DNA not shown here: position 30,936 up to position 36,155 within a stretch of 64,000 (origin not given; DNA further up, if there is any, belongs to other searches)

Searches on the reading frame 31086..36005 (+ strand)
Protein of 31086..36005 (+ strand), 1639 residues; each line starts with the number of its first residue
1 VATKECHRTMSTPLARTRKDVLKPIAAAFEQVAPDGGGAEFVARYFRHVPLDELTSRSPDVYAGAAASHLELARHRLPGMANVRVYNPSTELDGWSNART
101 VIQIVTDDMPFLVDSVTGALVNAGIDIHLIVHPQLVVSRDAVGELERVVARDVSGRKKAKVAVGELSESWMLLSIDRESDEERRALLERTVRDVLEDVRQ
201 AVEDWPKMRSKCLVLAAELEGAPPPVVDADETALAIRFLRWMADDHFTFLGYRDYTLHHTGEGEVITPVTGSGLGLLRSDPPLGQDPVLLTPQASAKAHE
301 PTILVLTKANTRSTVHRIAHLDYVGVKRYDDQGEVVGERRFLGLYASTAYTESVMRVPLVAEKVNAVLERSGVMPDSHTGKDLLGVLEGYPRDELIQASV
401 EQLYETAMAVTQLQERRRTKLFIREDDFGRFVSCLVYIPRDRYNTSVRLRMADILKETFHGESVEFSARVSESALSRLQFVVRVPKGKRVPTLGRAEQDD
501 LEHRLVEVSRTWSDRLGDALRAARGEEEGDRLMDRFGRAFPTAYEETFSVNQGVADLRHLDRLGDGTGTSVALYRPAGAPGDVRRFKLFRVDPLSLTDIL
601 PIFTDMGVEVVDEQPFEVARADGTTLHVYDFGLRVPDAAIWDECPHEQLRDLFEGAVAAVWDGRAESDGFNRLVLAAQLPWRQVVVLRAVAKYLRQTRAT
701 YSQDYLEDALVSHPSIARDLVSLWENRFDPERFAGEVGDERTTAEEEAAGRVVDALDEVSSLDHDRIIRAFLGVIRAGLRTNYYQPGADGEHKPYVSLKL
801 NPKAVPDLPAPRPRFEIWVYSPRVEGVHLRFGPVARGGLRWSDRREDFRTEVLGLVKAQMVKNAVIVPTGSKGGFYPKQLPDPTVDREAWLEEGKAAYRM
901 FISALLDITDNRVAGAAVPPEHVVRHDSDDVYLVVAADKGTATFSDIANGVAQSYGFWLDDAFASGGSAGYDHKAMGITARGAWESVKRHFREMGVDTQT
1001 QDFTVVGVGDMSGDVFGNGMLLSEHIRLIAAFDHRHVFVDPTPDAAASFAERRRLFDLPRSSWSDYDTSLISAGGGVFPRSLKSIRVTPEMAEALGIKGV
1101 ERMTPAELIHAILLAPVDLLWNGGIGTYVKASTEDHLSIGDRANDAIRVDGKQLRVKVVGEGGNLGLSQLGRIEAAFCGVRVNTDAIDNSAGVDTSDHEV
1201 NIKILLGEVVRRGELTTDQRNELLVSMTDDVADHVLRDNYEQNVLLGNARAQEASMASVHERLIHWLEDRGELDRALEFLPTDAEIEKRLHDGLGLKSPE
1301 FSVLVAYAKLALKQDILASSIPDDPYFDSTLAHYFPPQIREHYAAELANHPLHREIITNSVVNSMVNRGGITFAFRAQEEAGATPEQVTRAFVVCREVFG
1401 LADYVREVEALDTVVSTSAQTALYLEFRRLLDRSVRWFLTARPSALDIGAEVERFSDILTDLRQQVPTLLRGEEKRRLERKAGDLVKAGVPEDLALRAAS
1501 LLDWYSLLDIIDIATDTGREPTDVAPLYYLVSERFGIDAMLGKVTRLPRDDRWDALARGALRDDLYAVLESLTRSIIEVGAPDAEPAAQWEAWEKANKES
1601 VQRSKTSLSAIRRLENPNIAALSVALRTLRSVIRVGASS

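Call 56: search_protein_families(library=pfam, proteins=[window:31086-36005:+], max_evalue=0.00001)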
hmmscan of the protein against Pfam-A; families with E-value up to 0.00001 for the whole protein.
window:31086-36005:+ (1639 aa): 8 families
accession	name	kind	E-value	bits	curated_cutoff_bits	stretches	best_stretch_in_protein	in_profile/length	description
PF05088.18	Bac_GDH_CD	-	3.5e-266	883.9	22.8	1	752-1247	2-495/497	Bacterial NAD-glutamate dehydrogenase, catalytic domain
PF21074.2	GDH_C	-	6.2e-121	404.1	26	1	1293-1630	1-338/339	Glutamate dehydrogenase, C-terminal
PF21075.3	GDH_ACT1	-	8.2e-49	165.5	23.7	1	41-189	1-142/144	Glutamate dehydrogenase, ACT1 domain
PF21076.3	GDH_ACT2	-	2e-32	112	22.8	1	420-513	1-90/90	Glutamate dehydrogenase, ACT2 domain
PF21078.2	GDH_HM3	-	1.2e-30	105.8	24.6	1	665-730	1-66/66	Glutamate dehydrogenase, helical motif 3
PF21073.2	GDH_HM1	-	2.5e-23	82.2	21.2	1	357-416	1-60/60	Glutamate dehydrogenase, helical motif 1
PF21077.3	GDH_ACT3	-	2.3e-21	75.7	22.2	1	570-639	3-73/80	Glutamate dehydrogenase, ACT3 domain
PF21079.2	GDH_HM2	-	5.8e-14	52.2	21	1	519-563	1-45/45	Glutamate dehydrogenase, helical motif 2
